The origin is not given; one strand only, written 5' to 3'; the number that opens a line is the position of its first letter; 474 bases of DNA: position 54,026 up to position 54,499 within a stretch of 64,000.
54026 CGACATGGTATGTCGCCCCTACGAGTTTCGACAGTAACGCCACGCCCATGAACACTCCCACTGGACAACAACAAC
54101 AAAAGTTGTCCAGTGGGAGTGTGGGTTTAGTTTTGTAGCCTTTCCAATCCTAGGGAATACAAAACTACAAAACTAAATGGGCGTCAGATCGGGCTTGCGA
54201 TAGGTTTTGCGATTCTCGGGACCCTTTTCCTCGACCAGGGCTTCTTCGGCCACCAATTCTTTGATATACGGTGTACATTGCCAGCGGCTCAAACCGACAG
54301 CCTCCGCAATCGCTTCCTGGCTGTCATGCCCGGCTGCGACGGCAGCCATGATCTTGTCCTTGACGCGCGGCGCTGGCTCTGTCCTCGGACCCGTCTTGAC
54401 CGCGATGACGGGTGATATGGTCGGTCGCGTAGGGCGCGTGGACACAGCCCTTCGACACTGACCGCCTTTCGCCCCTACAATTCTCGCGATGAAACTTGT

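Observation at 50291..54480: Repeat module with a 17-bp hairpin preserved by three compensatory base-pair changes, bracketing the ARH gene pair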

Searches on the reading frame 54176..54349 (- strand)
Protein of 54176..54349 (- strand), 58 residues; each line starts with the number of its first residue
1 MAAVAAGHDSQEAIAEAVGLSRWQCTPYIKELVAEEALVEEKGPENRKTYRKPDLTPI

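Call 15: find_homologous_proteins(query=window:54176-54349:-, max_evalue=0.01)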
Query seq(58 aa) (58 aa): 5 proteins with E <= 0.01 among 7 candidates.
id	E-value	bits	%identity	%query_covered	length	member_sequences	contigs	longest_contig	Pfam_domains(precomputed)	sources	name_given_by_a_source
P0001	1.3e-30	121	100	100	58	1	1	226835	-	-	-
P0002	6.8e-24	100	84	100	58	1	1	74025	-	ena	-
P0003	3.2e-13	66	69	90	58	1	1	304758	-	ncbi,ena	-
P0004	2.4e-12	64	71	88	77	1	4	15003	-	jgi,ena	-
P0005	9.3e-7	46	58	91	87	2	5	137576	-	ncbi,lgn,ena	-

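Call 16: find_encoding_contigs(protein=P0002, flank=10000, max_places=4)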
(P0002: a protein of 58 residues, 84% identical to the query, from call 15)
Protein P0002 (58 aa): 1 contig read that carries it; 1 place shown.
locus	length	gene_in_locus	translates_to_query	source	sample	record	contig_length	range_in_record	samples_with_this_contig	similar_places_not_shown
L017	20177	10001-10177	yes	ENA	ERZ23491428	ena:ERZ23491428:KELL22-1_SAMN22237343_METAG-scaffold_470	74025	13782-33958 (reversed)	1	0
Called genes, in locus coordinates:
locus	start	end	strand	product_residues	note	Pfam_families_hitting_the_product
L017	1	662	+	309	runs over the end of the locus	PF03069:FmdA_AmdA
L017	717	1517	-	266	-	PF00535:Glycos_transf_2, PF13641:Glyco_tranf_2_3 (weak)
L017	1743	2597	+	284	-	PF00296:Bac_luciferase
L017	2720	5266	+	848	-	PF12704:MacB_PCD, PF02687:FtsX, PF12704:MacB_PCD, PF02687:FtsX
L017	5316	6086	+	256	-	PF00882:Zn_dep_PLPC (faint)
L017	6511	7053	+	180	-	-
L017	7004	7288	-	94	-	PF01726:LexA_DNA_bind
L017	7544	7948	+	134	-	-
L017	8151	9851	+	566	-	PF00488:MutS_V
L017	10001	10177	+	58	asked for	-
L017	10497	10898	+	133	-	-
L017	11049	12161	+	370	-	PF03372:Exo_endo_phos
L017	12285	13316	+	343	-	PF00953:Glycos_transf_4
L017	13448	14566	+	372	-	-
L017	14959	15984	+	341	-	PF00389:2-Hacid_dh (weak), PF02826:2-Hacid_dh_C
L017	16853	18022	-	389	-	PF04107:GCS2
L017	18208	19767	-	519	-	PF00884:Sulfatase, PF01663:Phosphodiest, PF16347:SGSH_C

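Call 17: find_encoding_contigs(protein=P0003, flank=10000, max_places=4)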
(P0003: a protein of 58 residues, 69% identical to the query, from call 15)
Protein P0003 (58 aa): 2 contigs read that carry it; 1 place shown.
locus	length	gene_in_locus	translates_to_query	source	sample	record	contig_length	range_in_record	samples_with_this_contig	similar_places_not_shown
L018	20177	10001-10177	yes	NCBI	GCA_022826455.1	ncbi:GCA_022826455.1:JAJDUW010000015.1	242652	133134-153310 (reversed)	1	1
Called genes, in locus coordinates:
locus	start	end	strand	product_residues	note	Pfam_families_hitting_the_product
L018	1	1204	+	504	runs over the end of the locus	PF01202:SKI, PF13238:AAA_18, PF13685:Fe-ADH_2 (weak), PF01761:DHQ_synthase, PF24621:DHQS_C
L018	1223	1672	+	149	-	PF01220:DHquinase_II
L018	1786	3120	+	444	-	PF03951:Gln-synt_N, PF00120:Gln-synt_C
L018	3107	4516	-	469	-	PF00696:AA_kinase, PF22468:ACT_9 (faint)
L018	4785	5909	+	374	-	PF04468:PSP1, PF28472:PSP1_3rd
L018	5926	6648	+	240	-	PF02585:PIG-L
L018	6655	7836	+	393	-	PF01546:Peptidase_M20, PF07687:M20_dimer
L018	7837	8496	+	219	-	-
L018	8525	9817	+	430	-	PF00709:Adenylsucc_synt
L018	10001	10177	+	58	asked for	-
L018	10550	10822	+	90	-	-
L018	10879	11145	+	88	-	-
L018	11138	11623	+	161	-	-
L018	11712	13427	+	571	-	PF05833:NFACT_N, PF05670:NFACT-R_1, PF18297:NFACT-R_2 (weak)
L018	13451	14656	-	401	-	PF01075:Glyco_transf_9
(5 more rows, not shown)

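Call 18: find_encoding_contigs(protein=P0004, flank=10000, max_places=4)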
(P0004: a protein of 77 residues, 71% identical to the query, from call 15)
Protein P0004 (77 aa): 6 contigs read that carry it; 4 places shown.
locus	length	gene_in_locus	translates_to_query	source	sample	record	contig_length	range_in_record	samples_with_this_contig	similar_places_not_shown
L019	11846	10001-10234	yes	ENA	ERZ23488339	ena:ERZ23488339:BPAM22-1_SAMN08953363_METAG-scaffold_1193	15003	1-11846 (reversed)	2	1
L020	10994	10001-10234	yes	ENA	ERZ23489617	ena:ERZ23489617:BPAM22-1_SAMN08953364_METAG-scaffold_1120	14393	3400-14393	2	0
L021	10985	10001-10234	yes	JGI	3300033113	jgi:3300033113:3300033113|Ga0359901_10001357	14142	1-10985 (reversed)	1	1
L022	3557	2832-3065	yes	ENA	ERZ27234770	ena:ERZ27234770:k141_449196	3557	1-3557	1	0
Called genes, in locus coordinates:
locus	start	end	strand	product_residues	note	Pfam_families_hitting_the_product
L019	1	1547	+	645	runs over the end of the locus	PF07584:BatA, PF13519:VWA_2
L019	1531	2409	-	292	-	-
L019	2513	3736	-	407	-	PF06224:AlkZ-like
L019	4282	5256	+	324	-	PF04326:SLFN_AlbA_2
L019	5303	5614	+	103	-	PF04255:DUF433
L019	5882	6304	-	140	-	PF04480:DUF559, PF18741:MTES_1575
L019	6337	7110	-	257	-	PF03649:UPF0014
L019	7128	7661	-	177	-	PF01931:NTPase_I-T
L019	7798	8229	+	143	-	PF00583:Acetyltransf_1, PF13673:Acetyltransf_10, PF13508:Acetyltransf_7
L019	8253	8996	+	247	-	PF01746:tRNA_m1G_MT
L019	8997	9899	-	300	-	PF02463:SMC_N (faint), PF00005:ABC_tran, PF13304:AAA_21 (faint)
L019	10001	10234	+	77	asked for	-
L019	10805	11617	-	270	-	PF05114:MbnB_TglH_ChrH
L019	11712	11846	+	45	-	?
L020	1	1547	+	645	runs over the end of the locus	PF07584:BatA, PF13519:VWA_2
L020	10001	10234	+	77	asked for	-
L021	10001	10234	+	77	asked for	-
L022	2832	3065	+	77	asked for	-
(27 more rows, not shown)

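Call 19: find_encoding_contigs(protein=P0005, flank=10000, max_places=5)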
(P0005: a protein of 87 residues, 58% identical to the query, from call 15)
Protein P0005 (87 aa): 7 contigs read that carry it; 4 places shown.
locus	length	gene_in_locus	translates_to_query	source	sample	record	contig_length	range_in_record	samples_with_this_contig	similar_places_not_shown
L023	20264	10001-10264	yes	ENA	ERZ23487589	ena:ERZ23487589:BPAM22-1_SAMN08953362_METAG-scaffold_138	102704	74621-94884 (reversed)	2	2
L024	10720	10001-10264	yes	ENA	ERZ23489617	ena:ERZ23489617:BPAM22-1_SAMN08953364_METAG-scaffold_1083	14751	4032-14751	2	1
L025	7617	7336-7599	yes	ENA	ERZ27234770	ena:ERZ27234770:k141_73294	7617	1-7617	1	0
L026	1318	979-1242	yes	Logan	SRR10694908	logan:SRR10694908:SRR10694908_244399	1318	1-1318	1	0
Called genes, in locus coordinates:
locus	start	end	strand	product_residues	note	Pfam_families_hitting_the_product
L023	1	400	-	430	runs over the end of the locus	PF05977:MFS_3, PF07690:MFS_1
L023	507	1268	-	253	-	-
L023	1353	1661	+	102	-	-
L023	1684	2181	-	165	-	-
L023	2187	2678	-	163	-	-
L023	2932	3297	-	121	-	PF15919:HicB_lk_antitox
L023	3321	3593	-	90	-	-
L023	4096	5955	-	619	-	PF05065:Phage_capsid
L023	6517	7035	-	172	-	-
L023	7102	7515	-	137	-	PF00034:Cytochrom_C (weak)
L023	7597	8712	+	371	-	PF06224:AlkZ-like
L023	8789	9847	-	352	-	PF01545:Cation_efflux, PF16916:ZT_dimer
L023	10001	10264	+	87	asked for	-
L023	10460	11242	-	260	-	PF01261:AP_endonuc_2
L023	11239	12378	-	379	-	PF01408:GFO_IDH_MocA, PF02894:GFO_IDH_MocA_C, PF22725:GFO_IDH_MocA_C3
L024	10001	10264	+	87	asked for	-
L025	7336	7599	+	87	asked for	-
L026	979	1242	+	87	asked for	-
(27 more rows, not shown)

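Call 26: find_homologous_proteins(query=A2, max_evalue=0.01)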
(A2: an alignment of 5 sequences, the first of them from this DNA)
Query A2 (5 sequences) (58 aa, profile of the alignment): 7 proteins with E <= 0.01 among 848 candidates.
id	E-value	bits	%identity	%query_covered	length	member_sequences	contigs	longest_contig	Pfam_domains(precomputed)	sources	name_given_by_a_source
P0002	3.7e-33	131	84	100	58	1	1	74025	-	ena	-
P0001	4.2e-32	127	100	100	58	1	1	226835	-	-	-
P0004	1.5e-31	126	71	88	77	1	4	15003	-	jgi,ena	-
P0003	8.5e-31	123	69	90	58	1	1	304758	-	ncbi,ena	-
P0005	8.8e-28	113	58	91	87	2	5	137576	-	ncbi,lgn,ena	-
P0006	7.3e-19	85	56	83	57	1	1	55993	-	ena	-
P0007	9.5e-16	75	61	84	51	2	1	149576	PF13412.13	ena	-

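Call 27: find_encoding_contigs(protein=P0006, flank=10000, max_places=4)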
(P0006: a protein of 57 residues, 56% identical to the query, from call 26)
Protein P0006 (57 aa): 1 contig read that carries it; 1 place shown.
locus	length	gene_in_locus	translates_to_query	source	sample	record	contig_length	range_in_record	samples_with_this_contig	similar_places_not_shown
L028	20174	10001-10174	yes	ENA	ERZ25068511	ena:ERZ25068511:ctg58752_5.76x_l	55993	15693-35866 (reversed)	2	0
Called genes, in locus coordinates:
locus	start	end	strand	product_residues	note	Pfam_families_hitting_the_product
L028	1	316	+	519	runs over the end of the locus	PF00884:Sulfatase, PF01663:Phosphodiest, PF16347:SGSH_C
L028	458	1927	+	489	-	PF22848:ASD1_dom, PF06964:Alpha-L-AF_C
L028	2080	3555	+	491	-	PF00370:FGGY_N, PF02782:FGGY_C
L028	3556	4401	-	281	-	PF09995:MPAB_Lcp_cat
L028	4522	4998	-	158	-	PF06983:3-dmu-9_3-mt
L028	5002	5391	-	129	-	PF12680:SnoaL_2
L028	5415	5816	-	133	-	PF00383:dCMP_cyt_deam_1, PF08211:dCMP_cyt_deam_2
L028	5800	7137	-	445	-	PF01595:CNNM, PF00571:CBS (weak), PF03471:CorC_HlyC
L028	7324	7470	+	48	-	-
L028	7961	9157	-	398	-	PF01548:DEDD_Tnp_IS110, PF02371:Transposase_20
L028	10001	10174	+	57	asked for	-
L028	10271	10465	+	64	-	-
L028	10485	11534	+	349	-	PF01261:AP_endonuc_2, PF03786:UxuA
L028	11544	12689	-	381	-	PF07690:MFS_1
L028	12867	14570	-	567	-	PF03023:MurJ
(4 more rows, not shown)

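Call 28: find_encoding_contigs(protein=P0007, flank=10000, max_places=4)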
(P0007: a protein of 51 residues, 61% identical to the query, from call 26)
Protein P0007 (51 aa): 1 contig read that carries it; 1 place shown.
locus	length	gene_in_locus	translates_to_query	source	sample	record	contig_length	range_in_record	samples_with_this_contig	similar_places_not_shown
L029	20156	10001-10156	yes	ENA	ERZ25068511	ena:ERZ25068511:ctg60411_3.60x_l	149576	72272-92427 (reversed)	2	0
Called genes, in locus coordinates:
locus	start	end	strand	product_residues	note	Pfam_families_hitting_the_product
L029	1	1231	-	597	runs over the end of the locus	PF14716:HHH_8, PF14520:HHH_5, PF14791:DNA_pol_B_thumb, PF02811:PHP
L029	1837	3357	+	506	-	PF04715:, PF00425:Chorismate_bind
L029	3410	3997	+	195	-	PF00117:GATase, PF07722:Peptidase_C26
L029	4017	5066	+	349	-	PF02885:Glycos_trans_3N, PF00591:Glycos_transf_3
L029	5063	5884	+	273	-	PF00218:IGPS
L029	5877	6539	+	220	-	PF00697:PRAI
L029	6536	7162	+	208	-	PF00293:NUDIX (weak)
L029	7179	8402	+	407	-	PF00291:PALP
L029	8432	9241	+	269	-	PF00290:Trp_syntA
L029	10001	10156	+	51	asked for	PF13412:HTH_24 (weak)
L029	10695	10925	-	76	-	-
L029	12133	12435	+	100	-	PF07736:CM_1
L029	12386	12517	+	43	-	PF07736:CM_1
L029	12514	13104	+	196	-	PF03446:NAD_binding_2 (weak), PF03807:F420_oxidored (weak), PF02153:PDH_N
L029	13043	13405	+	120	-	PF20463:PDH_C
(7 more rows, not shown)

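Call 29: find_encoding_contigs(protein=P0001, flank=10000, max_places=4)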
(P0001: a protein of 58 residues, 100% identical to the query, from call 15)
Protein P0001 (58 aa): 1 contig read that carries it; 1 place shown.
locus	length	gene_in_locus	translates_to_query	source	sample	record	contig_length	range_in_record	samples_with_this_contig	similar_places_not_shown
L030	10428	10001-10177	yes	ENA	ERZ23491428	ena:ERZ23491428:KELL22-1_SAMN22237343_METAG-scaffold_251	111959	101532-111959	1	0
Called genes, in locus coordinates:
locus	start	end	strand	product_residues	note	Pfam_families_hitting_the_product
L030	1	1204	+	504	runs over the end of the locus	PF01202:SKI, PF13238:AAA_18, PF13685:Fe-ADH_2 (weak), PF01761:DHQ_synthase, PF24621:DHQS_C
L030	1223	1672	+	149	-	PF01220:DHquinase_II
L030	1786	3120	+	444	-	PF03951:Gln-synt_N, PF00120:Gln-synt_C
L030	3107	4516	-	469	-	PF00696:AA_kinase, PF22468:ACT_9 (faint)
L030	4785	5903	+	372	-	PF04468:PSP1, PF28472:PSP1_3rd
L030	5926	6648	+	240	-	PF02585:PIG-L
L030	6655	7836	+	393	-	PF01546:Peptidase_M20, PF07687:M20_dimer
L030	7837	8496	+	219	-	-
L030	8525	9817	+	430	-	PF00709:Adenylsucc_synt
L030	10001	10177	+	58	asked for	-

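Call 36: search_dna_similar(query=window:54176-54349:-, collection=phages, mode=protein, max_evalue=1)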
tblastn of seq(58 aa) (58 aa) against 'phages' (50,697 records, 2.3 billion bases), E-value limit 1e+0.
No match.

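Call 37: search_dna_similar(query=window:54176-54349:-, collection=plasmids, mode=protein, max_evalue=1)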
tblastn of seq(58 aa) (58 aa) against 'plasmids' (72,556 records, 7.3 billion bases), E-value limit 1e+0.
No match.

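Call 38: search_protein_families(library=ncbifam, proteins=[window:54176-54349:-, P0004, P0005], max_evalue=0.1)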
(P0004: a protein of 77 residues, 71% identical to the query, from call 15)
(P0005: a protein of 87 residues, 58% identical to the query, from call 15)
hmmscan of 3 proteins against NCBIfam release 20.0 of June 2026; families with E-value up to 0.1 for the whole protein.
seq(58 aa): 0 families

P0004 (77 aa): 0 families

P0005 (87 aa): 1 family
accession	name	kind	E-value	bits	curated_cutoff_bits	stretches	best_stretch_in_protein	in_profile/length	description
TIGR02702.1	SufR_cyano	equivalog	0.067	12.9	178.8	1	25-69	4-48/208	iron-sulfur cluster biosynthesis transcriptional regulator SufR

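Call 50: predict_structure(alignment_id=A5)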
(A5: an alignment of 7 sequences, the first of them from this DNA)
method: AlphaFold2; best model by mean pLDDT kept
length: 58 residues; sequences in the alignment: 7
mean_pLDDT: 68.8   pTM: 0.46
mean pLDDT of the five models: 68.8, 63.5, 61.9, 61.5, 59.9
residues with pLDDT >= 90: 0; 70-90: 38; 50-70: 12; < 50: 8
segments of 3 or more residues with pLDDT < 50: 1-7
pLDDT, mean of each block of 10 residues (from residue 1): 45 70 79 80 74 63
secondary structure, 60 per line:
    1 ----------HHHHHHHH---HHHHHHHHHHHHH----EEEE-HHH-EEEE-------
elements in order: H11-18 H22-34 E39-42 E48-51

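Call 53: fold_search(model_id=the predicted structure, library=pdb)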
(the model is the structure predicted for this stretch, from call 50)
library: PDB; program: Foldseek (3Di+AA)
matches with E <= 10: 1077; with E <= 0.001: 0
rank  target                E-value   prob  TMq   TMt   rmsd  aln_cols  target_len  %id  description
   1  3tgn_B                1.2e-01  0.63  0.40  0.21   8.7        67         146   21  Crystal Structure of the zinc-dependent MarR Family Transcriptional Regulator AdcR in the Zn(II)-bound State (released 2011-11-30)
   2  3fm5_D                1.6e-01  0.82  0.44  0.23   3.8        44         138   23  X-ray crystal structure of transcriptional regulator (MarR family) from Rhodococcus sp. RHA1 (released 2009-02-03)
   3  5jls                  1.6e-01  0.72  0.44  0.23   3.9        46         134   30  Crystal Structure of Adhesin competence repressor (AdcR) from Streptococcus pyogenes (C-terminally His tagged) (released 2017-05-03)
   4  1lj9_A                1.7e-01  0.82  0.46  0.23   3.4        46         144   24  The crystal structure of the transcriptional regulator SlyA (released 2003-01-21)
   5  1lj9_B                2.0e-01  0.80  0.46  0.23   3.4        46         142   24  The crystal structure of the transcriptional regulator SlyA (released 2003-01-21)
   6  5cyv_B                2.0e-01  0.72  0.41  0.22   4.0        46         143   24  Crystal structure of CouR from Rhodococcus jostii RHA1 bound to p-coumaroyl-CoA (released 2015-08-12)
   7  6c2s_A                2.1e-01  0.75  0.45  0.23   3.6        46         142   22  Transcriptional repressor, CouR, bound to a 23-mer DNA duplex (released 2018-05-30)
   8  5k5q_B                2.3e-01  0.77  0.46  0.32   3.5        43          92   26  Structure of AspA-DNA complex: novel centromere bindng protein-centromere complex (released 2016-06-01)
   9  4fht_B                2.4e-01  0.72  0.45  0.23   3.6        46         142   26  Crystal Structure of the PcaV transcriptional regulator from Streptomyces coelicolor in complex with its natural ligan (released 2013-04-24)
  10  5f6f_A                2.4e-01  0.66  0.44  0.23   4.5        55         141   14  S. aureus MepR G34R Mutant (released 2016-12-07)
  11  3fm5_B                2.8e-01  0.75  0.46  0.23   3.8        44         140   23  X-ray crystal structure of transcriptional regulator (MarR family) from Rhodococcus sp. RHA1 (released 2009-02-03)
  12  3lmm_D                2.8e-01  0.60  0.38  0.05   3.9        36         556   33  Crystal Structure of the DIP2311 protein from Corynebacterium diphtheriae, Northeast Structural Genomics Consortium Ta (released 2010-02-16)
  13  2jt1_MODEL_1_A        2.8e-01  0.57  0.41  0.35   4.2        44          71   27  Solution NMR structure of PefI (Plasmid-Encoded Fimbriae Regulatory) protein from Salmonella typhimurium. Nort (released 2007-10-09)
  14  3s2w_H                3.2e-01  0.69  0.43  0.22   3.8        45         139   16  The crystal structure of a MarR transcriptional regulator from Methanosarcina mazei Go1 (released 2011-06-22)
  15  3eco_A                3.2e-01  0.66  0.45  0.24   3.7        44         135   16  Crystal structure of MepR, a transcription regulator of the Staphylococcus aureus multidrug efflux pump MepA (released 2009-02-10)
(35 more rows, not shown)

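Call 54: search_protein_representatives(alignment_id=A5)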
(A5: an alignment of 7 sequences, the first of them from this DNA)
Query: 7 sequences, 58 profile positions. Proteins with E-value up to 0.001 (for the whole library): 22; up to 1e-10: 8; up to 1e-30: 0. The best 22 are listed.
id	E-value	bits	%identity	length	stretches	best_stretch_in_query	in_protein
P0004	1.3e-30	120.8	-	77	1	1-57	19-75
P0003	1.1e-29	117.9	-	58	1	1-57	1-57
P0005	2.4e-26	107.2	-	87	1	1-57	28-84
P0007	6.0e-25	102.7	-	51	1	3-53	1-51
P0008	1.2e-22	95.3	-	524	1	1-57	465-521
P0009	2.4e-19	84.8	-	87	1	5-57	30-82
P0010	3.6e-19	84.2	-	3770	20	2-20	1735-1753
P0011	4.8e-13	64.6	-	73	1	3-53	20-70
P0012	9.3e-09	50.9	-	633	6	12-49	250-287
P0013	2.4e-08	49.5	-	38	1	20-55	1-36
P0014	1.4e-07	47.1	-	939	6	19-54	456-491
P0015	1.5e-07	47.0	-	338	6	19-54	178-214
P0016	3.1e-07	46.0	-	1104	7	12-27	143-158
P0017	1.2e-06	44.1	-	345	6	13-39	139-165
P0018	1.3e-06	44.0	-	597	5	6-22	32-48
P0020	6.7e-05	38.5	-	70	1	3-54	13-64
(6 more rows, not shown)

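Call 56: search_protein_families(library=pfam, proteins=[P0008, P0009, P0011, P0020], max_evalue=0.01)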
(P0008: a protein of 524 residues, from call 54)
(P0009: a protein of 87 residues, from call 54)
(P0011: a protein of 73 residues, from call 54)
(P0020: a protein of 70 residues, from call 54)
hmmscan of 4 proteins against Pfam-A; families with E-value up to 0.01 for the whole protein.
P0008 (524 aa): 4 families
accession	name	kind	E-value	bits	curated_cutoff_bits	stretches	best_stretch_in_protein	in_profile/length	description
PF13481.12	AAA_25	-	3.9e-18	66.2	27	1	234-386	17-194/195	AAA domain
PF13191.12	AAA_16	-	0.0053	17.7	32.6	0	252-292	26-63/167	AAA ATPase domain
PF25199.1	nSTAND_NTPase5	-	0.0071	16.6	34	0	251-286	42-78/145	Novel STAND NTPase 5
PF09250.16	Prim-Pol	-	0.0081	17.1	22.8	0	10-123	12-132/158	Bifunctional DNA primase/polymerase, N-terminal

P0009 (87 aa): 0 families

P0011 (73 aa): 0 families

P0020 (70 aa): 1 family
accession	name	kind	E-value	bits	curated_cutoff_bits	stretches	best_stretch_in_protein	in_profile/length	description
PF22168.2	DIP2311-like_C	-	0.0018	19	27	1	7-62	8-62/63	Transcriptional regulator DIP2311-like, C-terminal domain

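Call 57: search_protein_families(library=phrogs, proteins=[P0008], max_evalue=0.001)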
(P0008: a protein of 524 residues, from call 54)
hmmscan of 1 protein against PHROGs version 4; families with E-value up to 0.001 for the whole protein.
P0008 (524 aa): 7 families
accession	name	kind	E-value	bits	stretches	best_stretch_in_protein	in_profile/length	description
phrog_906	-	DNA, RNA and nucleotide metabolism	3e-20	73.6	1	245-408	522-699/872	DNA polymerase/primase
phrog_2850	-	unknown function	3.2e-13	50.4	1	244-417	152-342/465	-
phrog_3123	-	unknown function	6.1e-06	26.1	0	314-396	435-521/583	-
phrog_239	-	DNA, RNA and nucleotide metabolism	2e-05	24.8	1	249-447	357-602/801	DNA primase/helicase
phrog_6012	-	DNA, RNA and nucleotide metabolism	3.5e-05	24.2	0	189-273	86-171/447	DNA helicase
phrog_6357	-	unknown function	0.00024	21.5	1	245-403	26-185/321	-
phrog_19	-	DNA, RNA and nucleotide metabolism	0.00079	19.4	0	256-304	359-408/621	DnaB-like replicative helicase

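Call 59: find_homologous_proteins(query=P0008, max_evalue=0.00001)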
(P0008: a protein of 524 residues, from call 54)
Query P0008 (524 aa): 3 proteins with E <= 0.00001 among 8000 candidates.
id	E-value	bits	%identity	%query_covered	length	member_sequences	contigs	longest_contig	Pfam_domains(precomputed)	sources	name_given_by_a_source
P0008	0.0e+0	1172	100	100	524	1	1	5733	PF13481.13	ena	-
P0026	6.8e-269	911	81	99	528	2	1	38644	PF13481.13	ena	-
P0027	3.1e-163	562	79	63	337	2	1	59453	PF13481.13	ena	-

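Call 60: find_encoding_contigs(protein=P0008, flank=10000, max_places=3)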
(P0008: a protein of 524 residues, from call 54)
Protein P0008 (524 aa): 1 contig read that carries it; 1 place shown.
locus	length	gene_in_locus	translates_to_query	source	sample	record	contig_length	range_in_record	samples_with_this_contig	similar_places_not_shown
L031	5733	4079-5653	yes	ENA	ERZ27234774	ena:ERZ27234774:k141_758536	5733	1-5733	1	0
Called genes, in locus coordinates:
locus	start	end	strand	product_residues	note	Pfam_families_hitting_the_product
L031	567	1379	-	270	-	PF05114:MbnB_TglH_ChrH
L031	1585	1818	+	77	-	-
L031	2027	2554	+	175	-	-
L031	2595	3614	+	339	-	PF17289:Terminase_6C (faint)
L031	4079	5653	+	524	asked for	PF13481:AAA_25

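Call 61: find_encoding_contigs(protein=P0026, flank=10000, max_places=3)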
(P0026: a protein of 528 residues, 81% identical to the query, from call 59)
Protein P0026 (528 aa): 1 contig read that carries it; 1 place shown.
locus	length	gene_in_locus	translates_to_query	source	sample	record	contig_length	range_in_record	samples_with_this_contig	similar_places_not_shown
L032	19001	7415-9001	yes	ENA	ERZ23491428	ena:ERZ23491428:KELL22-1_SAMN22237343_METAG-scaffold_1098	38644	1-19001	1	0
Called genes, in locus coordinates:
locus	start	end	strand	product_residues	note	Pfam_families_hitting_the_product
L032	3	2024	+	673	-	?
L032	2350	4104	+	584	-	PF13229:Beta_helix (weak)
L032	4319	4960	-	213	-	PF01121:CoaE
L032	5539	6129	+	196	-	-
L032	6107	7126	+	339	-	-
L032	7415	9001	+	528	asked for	PF13481:AAA_25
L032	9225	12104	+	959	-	PF00923:TAL_FSA, PF00342:PGI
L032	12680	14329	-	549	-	PF05598:DUF772, PF01609:DDE_Tnp_1, PF13751:DDE_Tnp_1_6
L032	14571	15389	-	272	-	PF02673:BacA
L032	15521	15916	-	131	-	PF02537:CRCB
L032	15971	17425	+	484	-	PF05977:MFS_3, PF07690:MFS_1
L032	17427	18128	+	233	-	PF03483:B3_4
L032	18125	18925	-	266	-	PF05401:NodS (weak), PF01209:Ubie_methyltran (weak), PF05175:MTS, PF13489:Methyltransf_23, PF13847:Methyltransf_31, PF08241:Methyltransf_11, PF08242:Methyltransf_12, PF13649:Methyltransf_25, +1 more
